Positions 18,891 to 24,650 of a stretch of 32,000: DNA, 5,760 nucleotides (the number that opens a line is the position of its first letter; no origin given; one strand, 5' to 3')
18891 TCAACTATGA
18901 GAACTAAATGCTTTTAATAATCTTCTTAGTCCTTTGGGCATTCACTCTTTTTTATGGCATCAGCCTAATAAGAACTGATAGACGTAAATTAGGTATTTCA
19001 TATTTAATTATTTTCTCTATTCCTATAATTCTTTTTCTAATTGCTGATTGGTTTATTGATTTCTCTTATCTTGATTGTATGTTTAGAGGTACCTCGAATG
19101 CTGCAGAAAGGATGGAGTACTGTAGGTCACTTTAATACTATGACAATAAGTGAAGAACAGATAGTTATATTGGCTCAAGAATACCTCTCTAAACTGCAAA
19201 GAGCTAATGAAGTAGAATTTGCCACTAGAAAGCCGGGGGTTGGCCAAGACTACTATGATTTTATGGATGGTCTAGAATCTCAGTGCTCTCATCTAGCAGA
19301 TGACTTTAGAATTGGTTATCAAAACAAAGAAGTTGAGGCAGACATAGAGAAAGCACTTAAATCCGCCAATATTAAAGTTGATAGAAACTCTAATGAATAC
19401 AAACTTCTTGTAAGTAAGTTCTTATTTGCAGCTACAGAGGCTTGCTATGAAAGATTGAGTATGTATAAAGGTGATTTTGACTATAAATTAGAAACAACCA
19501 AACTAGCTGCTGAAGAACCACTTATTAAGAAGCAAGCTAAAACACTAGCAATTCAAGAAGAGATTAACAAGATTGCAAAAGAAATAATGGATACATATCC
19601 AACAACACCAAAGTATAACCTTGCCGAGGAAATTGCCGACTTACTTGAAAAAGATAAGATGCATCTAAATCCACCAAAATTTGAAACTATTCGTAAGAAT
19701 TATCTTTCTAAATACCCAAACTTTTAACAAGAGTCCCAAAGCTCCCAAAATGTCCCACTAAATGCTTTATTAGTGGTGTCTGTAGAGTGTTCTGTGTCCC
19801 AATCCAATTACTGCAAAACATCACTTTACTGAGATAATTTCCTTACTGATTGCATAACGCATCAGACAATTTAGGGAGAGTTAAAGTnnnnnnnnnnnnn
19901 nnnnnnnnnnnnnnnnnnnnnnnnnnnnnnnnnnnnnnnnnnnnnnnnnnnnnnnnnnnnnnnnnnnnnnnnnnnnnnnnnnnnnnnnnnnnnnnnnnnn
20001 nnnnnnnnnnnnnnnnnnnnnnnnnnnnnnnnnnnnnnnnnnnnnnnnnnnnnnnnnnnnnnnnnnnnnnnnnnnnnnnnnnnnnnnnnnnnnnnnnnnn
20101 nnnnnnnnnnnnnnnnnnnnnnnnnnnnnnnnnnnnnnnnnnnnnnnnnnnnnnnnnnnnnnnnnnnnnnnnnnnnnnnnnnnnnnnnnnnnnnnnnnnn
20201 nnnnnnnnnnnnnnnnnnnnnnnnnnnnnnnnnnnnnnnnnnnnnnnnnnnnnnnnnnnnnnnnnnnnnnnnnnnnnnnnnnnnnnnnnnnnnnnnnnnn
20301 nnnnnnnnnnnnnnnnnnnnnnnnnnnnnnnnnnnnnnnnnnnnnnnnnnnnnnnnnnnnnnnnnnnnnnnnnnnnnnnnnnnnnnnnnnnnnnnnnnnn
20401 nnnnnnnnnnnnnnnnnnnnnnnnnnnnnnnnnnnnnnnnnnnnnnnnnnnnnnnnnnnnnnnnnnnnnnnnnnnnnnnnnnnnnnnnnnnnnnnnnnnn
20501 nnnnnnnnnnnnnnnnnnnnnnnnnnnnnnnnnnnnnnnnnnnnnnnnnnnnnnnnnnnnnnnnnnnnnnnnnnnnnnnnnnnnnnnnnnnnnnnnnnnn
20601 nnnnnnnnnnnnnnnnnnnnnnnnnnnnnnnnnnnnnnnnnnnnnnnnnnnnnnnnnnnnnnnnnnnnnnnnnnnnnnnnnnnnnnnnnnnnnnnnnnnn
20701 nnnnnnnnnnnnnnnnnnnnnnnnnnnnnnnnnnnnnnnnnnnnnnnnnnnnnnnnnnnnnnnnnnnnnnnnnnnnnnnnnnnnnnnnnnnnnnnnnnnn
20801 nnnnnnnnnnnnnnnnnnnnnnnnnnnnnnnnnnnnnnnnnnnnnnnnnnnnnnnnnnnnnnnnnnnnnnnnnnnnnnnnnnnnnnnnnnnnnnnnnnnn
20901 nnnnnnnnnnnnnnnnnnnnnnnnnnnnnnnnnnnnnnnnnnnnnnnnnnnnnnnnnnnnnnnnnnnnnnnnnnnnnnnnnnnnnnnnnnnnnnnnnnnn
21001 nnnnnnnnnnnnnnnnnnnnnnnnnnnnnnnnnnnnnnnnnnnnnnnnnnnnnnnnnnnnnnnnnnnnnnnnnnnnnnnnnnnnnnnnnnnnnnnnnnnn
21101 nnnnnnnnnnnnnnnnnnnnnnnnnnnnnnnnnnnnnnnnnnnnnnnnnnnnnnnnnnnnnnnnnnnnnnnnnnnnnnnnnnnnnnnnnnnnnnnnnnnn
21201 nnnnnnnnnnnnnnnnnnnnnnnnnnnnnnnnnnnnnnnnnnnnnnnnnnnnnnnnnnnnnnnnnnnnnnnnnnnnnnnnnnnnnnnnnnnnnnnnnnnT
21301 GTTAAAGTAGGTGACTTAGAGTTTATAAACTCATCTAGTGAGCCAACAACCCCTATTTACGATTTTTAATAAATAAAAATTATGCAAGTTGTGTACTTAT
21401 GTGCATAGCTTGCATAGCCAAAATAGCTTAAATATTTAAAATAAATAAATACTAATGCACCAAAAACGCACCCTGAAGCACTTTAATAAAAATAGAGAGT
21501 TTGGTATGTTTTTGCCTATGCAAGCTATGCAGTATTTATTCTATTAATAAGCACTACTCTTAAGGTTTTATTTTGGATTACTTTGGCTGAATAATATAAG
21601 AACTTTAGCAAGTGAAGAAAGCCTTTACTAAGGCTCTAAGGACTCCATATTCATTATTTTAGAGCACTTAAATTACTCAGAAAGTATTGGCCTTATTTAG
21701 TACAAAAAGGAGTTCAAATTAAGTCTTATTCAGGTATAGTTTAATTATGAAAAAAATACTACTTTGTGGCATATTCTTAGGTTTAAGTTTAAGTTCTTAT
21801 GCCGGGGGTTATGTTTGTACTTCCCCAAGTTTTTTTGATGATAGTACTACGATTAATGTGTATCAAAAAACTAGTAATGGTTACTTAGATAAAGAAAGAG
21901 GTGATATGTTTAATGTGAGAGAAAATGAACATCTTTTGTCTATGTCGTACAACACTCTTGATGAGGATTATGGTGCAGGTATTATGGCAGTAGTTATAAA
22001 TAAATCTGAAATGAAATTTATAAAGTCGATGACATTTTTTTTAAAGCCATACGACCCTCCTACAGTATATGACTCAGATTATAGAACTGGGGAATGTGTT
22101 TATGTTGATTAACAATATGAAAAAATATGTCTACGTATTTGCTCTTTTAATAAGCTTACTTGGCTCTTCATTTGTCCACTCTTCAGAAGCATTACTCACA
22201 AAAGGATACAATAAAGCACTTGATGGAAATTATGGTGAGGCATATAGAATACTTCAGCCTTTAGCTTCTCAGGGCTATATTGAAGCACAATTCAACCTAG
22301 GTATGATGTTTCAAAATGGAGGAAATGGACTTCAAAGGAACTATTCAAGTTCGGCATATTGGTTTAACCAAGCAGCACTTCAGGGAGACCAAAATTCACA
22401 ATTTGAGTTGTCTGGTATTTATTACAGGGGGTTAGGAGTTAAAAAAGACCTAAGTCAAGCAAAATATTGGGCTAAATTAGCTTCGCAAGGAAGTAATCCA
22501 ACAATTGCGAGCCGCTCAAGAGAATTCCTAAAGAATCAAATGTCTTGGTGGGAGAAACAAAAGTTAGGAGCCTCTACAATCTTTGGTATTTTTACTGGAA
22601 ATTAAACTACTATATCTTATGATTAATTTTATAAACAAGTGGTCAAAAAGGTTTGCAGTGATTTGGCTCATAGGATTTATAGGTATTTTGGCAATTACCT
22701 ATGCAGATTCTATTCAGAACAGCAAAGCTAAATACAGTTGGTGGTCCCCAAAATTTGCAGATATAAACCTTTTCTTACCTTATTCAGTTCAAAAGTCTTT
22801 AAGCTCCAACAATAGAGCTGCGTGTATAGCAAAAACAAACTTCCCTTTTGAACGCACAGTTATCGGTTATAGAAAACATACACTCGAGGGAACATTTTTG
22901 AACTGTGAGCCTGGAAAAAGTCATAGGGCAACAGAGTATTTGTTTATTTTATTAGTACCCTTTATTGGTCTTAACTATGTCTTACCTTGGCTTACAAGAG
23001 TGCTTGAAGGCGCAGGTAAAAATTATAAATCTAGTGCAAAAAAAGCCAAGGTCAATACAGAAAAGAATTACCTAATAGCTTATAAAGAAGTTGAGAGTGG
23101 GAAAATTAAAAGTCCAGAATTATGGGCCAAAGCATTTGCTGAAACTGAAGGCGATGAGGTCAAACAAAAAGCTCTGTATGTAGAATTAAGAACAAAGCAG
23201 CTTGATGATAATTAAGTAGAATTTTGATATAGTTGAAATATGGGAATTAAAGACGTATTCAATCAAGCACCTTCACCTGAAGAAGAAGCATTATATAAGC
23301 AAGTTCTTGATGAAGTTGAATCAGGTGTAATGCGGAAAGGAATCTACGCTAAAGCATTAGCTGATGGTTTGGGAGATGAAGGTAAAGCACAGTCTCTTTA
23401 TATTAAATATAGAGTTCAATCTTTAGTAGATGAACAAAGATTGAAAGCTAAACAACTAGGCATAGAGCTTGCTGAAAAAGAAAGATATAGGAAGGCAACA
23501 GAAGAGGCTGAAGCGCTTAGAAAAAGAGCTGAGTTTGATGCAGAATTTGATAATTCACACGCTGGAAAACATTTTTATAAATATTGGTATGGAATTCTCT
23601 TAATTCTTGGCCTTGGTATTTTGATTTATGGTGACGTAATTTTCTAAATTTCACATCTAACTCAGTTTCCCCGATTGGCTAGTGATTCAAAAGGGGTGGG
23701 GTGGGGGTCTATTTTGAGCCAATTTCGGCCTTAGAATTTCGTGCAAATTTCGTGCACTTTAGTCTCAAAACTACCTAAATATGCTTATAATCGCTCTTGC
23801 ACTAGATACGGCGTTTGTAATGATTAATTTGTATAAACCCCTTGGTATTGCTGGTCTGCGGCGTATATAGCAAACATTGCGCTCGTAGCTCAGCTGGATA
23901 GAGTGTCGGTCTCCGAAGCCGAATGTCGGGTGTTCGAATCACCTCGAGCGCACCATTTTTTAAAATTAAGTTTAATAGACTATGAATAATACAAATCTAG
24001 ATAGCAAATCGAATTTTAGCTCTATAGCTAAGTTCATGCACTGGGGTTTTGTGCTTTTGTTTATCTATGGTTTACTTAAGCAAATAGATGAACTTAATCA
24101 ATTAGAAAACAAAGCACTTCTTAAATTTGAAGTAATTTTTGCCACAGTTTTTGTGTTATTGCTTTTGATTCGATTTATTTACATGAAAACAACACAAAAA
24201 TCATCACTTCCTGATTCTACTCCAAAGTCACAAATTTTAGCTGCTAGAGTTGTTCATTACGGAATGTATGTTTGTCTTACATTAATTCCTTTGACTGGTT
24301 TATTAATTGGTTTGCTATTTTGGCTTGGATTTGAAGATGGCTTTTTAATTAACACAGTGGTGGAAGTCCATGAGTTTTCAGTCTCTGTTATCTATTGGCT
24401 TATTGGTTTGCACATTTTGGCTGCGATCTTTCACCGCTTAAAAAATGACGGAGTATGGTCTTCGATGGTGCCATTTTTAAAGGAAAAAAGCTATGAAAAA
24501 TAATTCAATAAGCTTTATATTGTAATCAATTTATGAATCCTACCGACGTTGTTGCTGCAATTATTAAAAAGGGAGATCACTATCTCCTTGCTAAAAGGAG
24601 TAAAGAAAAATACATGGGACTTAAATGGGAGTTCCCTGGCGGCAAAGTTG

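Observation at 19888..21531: Replication-type module: P-loop (SF3-like) protein followed by iteron / AT-rich / inverted-iteron origin-like region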

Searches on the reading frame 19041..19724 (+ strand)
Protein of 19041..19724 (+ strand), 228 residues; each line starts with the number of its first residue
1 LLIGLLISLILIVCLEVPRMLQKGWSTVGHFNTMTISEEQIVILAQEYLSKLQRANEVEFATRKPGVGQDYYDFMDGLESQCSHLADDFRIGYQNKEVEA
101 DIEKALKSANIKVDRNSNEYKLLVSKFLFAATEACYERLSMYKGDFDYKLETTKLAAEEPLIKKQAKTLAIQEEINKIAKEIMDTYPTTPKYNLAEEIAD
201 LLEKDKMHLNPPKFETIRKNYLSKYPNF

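Call 7: search_protein_families(library=pfam, proteins=[window:19041-19724:+], max_evalue=0.01)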
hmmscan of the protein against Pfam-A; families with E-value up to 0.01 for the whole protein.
window:19041-19724:+ (228 aa): 0 families

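Call 8: search_protein_families(library=phrogs, proteins=[window:19041-19724:+], max_evalue=0.01)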
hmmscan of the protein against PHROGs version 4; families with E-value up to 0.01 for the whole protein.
window:19041-19724:+ (228 aa): 0 families

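Call 9: search_protein_families(library=ncbifam, proteins=[window:19041-19724:+], max_evalue=0.01)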
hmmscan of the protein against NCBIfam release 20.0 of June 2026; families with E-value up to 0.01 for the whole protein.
window:19041-19724:+ (228 aa): 0 families

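Call 50: search_protein_families(library=pfam, proteins=[window:19140-19724:+], max_evalue=1)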
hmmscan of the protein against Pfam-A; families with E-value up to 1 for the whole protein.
window:19140-19724:+ (195 aa): 2 families
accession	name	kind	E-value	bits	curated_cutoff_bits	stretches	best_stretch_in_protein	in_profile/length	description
PF07199.16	DUF1411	-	0.17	12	22.3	1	79-173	61-152/194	Protein of unknown function (DUF1411)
PF06741.18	LsmAD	-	0.49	11.3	25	0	110-169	4-55/72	LsmAD domain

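Call 62: search_protein_families(library=padloc, proteins=[window:19140-19724:+], max_evalue=0.01)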
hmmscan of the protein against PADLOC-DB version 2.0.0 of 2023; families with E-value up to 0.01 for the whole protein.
window:19140-19724:+ (195 aa): 0 families

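Call 67: find_homologous_proteins(query=window:19140-19724:+, max_evalue=0.001)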
Query window:19140-19724:+ (195 aa): 164 proteins with E <= 0.001 among 390 candidates; the best 120 are listed.
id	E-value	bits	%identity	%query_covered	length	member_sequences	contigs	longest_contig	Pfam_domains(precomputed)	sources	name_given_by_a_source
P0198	7.1e-113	393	91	100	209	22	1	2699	-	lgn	-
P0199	3.8e-110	384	90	100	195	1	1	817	-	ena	-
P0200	4.1e-110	384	90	100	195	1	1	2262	-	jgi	-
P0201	1.2e-109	382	89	100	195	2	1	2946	-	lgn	-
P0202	1.8e-109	381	89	100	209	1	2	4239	-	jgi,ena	-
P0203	4.1e-109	380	90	100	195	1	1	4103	-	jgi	jgi:hypothetical protein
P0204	5.7e-98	344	83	100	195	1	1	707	-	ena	-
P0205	1.2e-97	343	81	100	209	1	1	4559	-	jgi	jgi:hypothetical protein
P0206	2.0e-97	342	79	100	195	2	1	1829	-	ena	-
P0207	2.9e-97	342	79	100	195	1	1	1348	-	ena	-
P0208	1.9e-96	339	79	100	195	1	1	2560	-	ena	-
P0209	2.0e-96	339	80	100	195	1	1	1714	-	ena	-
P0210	2.8e-96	338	79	100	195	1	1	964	-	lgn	-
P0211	8.3e-96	337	81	100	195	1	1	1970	-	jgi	jgi:hypothetical protein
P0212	1.0e-95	337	78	100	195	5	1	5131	-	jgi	jgi:hypothetical protein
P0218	1.7e-94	333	77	100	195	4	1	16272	-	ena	-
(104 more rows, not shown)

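Call 71: find_encoding_contigs(protein=P0218, flank=10000, max_places=3)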
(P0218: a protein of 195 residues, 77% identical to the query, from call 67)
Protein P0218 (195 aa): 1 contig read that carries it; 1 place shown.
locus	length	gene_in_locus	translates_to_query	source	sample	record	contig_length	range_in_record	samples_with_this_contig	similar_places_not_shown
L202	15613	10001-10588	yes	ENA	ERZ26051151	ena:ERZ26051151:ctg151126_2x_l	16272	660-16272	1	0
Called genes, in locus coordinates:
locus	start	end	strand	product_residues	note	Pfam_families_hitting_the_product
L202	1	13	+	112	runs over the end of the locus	PF00929:RNase_T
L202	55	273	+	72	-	-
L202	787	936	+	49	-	-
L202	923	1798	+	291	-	PF00589:Phage_integrase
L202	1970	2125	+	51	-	-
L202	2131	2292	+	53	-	-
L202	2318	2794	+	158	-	-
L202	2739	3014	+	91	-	-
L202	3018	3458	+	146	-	-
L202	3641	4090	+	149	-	-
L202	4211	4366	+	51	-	-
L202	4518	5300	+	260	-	-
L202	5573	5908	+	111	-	-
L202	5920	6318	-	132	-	-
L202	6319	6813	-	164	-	-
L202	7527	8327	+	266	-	-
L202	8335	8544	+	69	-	-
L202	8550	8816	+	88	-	-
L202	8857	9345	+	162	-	PF08238:Sel1 (weak)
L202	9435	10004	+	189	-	-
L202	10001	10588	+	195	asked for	-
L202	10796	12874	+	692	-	PF09250:Prim-Pol, PF08708:PriCT_1, PF08706:D5_N, PF19263:DUF5906 (weak)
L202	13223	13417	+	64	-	-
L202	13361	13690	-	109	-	-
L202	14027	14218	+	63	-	-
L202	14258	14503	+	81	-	-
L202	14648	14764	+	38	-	-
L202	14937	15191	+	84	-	-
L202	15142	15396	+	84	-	-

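Call 77: predict_structure(alignment_id=A6)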
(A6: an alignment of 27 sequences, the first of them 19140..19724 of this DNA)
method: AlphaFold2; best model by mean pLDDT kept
length: 195 residues; sequences in the alignment: 27
mean_pLDDT: 78.3   pTM: 0.55
mean pLDDT of the five models: 78.3, 76.2, 76.0, 75.1, 72.9
residues with pLDDT >= 90: 60; 70-90: 90; 50-70: 21; < 50: 24
segments of 3 or more residues with pLDDT < 50: 113-133, 193-195
pLDDT, mean of each block of 10 residues (from residue 1): 86 92 81 71 90 86 91 91 91 94 88 45 38 61 82 81 85 69 79 52
secondary structure, 60 per line:
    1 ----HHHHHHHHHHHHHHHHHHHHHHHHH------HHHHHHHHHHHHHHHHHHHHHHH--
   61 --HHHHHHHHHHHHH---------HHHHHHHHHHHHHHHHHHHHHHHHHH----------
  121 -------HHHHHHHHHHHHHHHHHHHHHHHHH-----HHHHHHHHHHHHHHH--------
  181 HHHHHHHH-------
elements in order: H5-29 H36-58 H63-75 H85-110 H128-152 H158-172 H181-188

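Call 79: fold_search(model_id=the predicted structure, library=pdb)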
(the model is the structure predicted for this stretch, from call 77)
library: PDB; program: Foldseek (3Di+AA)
matches with E <= 10: 42; with E <= 0.001: 0
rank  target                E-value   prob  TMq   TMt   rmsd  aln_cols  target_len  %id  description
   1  6o6f_A                2.8e+00  0.05  0.13  0.16  15.6       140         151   18  Co-crystal structure of Mcl1 with inhibitor (released 2019-05-15)
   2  5j1f_A                3.8e+00  0.07  0.21  0.22  15.8       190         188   11  Structure of the spectrin repeats 5 and 6 of the plakin domain of plectin (released 2016-07-20)
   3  5fdr_C                3.8e+00  0.05  0.14  0.16  14.5       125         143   16  Mcl-1 complexed with small molecule inhibitor (released 2016-03-02)
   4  8j5q_C                4.0e+00  0.05  0.19  0.15  21.1       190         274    9  Cryo-EM structure of Mycobacterium tuberculosis OppABCD in the pre-translocation state (released 2024-04-03)
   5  2odv                  4.2e+00  0.10  0.26  0.23  20.2       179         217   18  Crystal structure of a fragment of the plakin domain of plectin, Cys to Ala mutant. (released 2007-03-13)
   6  8soi_C                4.2e+00  0.05  0.19  0.19  17.8       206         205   12  Structure of human ULK1 complex core (2:1:1 stoichiometry) (released 2023-06-21)
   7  6v1v_C                4.8e+00  0.02  0.13  0.05  23.2       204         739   17  VIP3B (VIP3B_2160) adapted for crystallization (released 2019-12-18)
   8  8ouw_A                5.1e+00  0.04  0.17  0.17  15.7       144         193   13  Cryo-EM structure of CMG helicase bound to TIM-1/TIPN-1 and homodimeric DNSN-1 on fork DNA (Caenorhabditis elegans) (released 2023-08-16)
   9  2odu                  5.6e+00  0.08  0.26  0.23  21.4       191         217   16  Crystal structure of a fragment of the plakin domain of plectin (released 2007-03-13)
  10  1z7q_c                5.9e+00  0.05  0.18  0.15  14.6       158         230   11  Crystal structure of the 20s proteasome from yeast in complex with the proteasome activator PA26 from Trypanosome bruc (released 2005-08-09)
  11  5f3q_A                5.9e+00  0.04  0.17  0.18  17.4       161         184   14  Crystal structure of a noncanonical Dicer protein from Entamoeba histolytica (released 2016-12-14)
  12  6cnz_A                6.2e+00  0.04  0.14  0.17  14.8       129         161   13  Crystal Structure of Chorismate Mutase from Burkholderia thailandensis (released 2018-03-21)
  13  3c64                  6.6e+00  0.04  0.14  0.17  17.0       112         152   12  The MC179 portion of the Cysteine-rich Interdomain Region (CIDR) of a Plasmodium falciparum Erythrocyte Membrane Protein (released 2008-09-16)
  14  5uum_A                6.9e+00  0.03  0.14  0.16  14.7       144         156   13  Human Mcl-1 in complex with a Bfl-1-specific selected peptide (released 2017-06-21)
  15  6mbd_B                6.9e+00  0.02  0.12  0.15  15.1       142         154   15  Human Mcl-1 in complex with the designed peptide dM1 (released 2019-03-06)
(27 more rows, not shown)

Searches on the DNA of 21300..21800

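Call 83: search_rna_families(source=window, start=21300, end=21800, threshold=evalue, max_evalue=1)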
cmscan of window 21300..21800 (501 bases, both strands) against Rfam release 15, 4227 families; matches with E-value up to 1: 2.
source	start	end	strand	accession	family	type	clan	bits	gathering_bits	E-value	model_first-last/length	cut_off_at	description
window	21382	21455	+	RF01619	ceN115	Gene; sRNA;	-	22.8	44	0.014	24-111/159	no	C. elegans sRNA ceN115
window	21429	21538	+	RF00477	snosnR66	Gene; snRNA; snoRNA; CD-box;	-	22.2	65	0.57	1-104/104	no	Small nucleolar RNA snR66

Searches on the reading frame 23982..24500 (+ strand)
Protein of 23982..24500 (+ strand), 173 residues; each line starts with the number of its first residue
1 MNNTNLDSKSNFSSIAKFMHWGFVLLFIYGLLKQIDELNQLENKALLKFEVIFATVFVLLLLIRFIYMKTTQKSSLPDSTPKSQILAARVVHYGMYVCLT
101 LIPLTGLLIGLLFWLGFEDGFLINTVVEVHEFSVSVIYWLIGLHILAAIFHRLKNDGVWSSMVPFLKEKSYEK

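Call 55: search_protein_families(library=pfam, proteins=[window:23982-24500:+], max_evalue=0.01)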
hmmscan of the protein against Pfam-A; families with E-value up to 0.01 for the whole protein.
window:23982-24500:+ (173 aa): 1 family
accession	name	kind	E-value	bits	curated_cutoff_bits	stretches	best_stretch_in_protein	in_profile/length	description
PF01292.26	Ni_hydr_CYTB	-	2e-23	83.6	30.1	1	12-164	2-178/179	Prokaryotic cytochrome b561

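Call 59: find_encoding_contigs(protein=window:23982-24500:+, flank=8000, max_places=8)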
Protein window:23982-24500:+ (173 aa): 1 contig read that carries it; 1 place shown.
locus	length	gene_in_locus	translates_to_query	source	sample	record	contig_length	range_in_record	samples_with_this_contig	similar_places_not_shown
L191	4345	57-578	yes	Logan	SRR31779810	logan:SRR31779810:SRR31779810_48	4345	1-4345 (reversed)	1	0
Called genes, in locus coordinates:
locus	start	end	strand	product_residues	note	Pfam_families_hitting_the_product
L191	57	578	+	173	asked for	PF01292:Ni_hydr_CYTB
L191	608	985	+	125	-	PF00293:NUDIX, PF14815:NUDIX_4, PF22327:Nudt16-like (weak)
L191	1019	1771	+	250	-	PF00561:Abhydrolase_1, PF00975:Thioesterase (weak), PF12146:Hydrolase_4 (weak), PF12697:Abhydrolase_6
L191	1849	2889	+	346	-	PF04069:OpuAC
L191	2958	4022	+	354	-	PF00005:ABC_tran, PF13304:AAA_21 (weak)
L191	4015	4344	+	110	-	?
